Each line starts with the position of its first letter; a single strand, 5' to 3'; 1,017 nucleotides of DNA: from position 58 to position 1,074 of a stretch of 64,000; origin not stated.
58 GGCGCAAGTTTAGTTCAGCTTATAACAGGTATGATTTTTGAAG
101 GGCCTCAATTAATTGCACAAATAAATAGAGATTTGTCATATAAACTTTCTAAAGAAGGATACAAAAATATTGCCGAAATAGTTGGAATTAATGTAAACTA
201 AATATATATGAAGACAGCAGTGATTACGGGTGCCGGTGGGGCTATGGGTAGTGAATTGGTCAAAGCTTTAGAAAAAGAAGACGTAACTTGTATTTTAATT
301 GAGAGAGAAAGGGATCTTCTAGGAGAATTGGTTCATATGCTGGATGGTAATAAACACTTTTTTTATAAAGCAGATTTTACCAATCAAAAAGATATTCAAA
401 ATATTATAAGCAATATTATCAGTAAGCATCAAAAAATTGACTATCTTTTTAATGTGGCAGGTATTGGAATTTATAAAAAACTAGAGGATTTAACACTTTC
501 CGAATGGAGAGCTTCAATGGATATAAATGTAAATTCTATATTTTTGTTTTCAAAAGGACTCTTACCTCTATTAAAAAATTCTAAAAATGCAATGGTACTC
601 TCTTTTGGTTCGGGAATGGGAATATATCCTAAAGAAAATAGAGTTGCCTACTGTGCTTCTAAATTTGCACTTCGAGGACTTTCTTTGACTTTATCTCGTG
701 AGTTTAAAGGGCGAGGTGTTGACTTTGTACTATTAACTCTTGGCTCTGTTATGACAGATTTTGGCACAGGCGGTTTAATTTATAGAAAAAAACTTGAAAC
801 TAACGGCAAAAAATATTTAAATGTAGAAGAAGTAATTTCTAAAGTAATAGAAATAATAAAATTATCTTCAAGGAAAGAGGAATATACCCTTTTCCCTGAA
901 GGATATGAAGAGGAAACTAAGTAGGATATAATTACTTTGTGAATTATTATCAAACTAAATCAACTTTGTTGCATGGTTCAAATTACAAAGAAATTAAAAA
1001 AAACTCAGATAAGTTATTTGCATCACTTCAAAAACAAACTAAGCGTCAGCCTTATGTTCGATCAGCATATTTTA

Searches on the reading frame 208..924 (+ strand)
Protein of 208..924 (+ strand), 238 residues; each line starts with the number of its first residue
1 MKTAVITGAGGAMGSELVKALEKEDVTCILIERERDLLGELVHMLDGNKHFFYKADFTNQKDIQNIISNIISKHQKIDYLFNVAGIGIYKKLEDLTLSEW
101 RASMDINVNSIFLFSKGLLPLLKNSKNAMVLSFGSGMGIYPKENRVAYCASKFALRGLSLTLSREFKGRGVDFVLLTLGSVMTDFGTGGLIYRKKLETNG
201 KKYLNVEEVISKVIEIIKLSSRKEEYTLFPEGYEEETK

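Call 43: search_protein_families(library=pfam, proteins=[window:208-924:+], max_evalue=0.00001)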
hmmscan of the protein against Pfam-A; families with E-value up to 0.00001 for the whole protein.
window:208-924:+ (238 aa): 4 families
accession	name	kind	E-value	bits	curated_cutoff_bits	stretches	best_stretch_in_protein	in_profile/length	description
PF00106.31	adh_short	-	1.1e-38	133.1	26.6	1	2-185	1-186/195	short chain dehydrogenase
PF13561.12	adh_short_C2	-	1.4e-23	84.1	27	1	12-187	7-182/236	Enoyl-(Acyl carrier protein) reductase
PF08659.16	KR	-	3.5e-07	30.7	22.6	1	3-158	2-159/180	KR domain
PF01370.27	Epimerase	-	1.2e-06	28.6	20.9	1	5-90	2-78/240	NAD dependent epimerase/dehydratase family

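Call 83: find_encoding_contigs(protein=window:208-924:+, flank=10000, max_places=1)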
Protein window:208-924:+ (238 aa): 24 contigs read that carry it; 1 place shown.
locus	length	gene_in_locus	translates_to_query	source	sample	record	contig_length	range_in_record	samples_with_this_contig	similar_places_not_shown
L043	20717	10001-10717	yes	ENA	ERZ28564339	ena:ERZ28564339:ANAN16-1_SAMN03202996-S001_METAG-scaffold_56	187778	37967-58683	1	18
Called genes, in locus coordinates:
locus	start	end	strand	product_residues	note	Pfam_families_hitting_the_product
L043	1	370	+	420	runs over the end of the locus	PF13231:PMT_2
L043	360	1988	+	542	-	PF02366:PMT (weak), PF13231:PMT_2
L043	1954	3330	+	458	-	PF13231:PMT_2 (weak)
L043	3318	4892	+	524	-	PF02366:PMT (weak), PF13231:PMT_2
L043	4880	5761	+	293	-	PF00535:Glycos_transf_2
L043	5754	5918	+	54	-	-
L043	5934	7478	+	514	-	PF05970:PIF1, PF13245:AAA_19, PF13604:AAA_30, PF01443:Viral_helicase1 (faint), PF02689:Herpes_Helicase (faint), PF03266:NTPase_1 (faint), PF13401:AAA_22 (faint), PF13538:UvrD_C_2 (weak)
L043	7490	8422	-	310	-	PF02729:OTCace_N, PF00185:OTCace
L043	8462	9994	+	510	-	PF07884:VKOR, PF01180:DHO_dh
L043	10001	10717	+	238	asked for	PF00106:adh_short, PF01370:Epimerase (weak), PF08659:KR (weak), PF13561:adh_short_C2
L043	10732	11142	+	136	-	-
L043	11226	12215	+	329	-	PF13439:Glyco_transf_4, PF00534:Glycos_transf_1, PF13692:Glyco_trans_1_4, PF20706:GT4-conflict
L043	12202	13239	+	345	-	PF04188:Mannosyl_trans2 (weak)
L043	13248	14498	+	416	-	PF01943:Polysacc_synt, PF13440:Polysacc_synt_3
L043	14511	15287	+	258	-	PF00535:Glycos_transf_2, PF10111:Glyco_tranf_2_2 (weak)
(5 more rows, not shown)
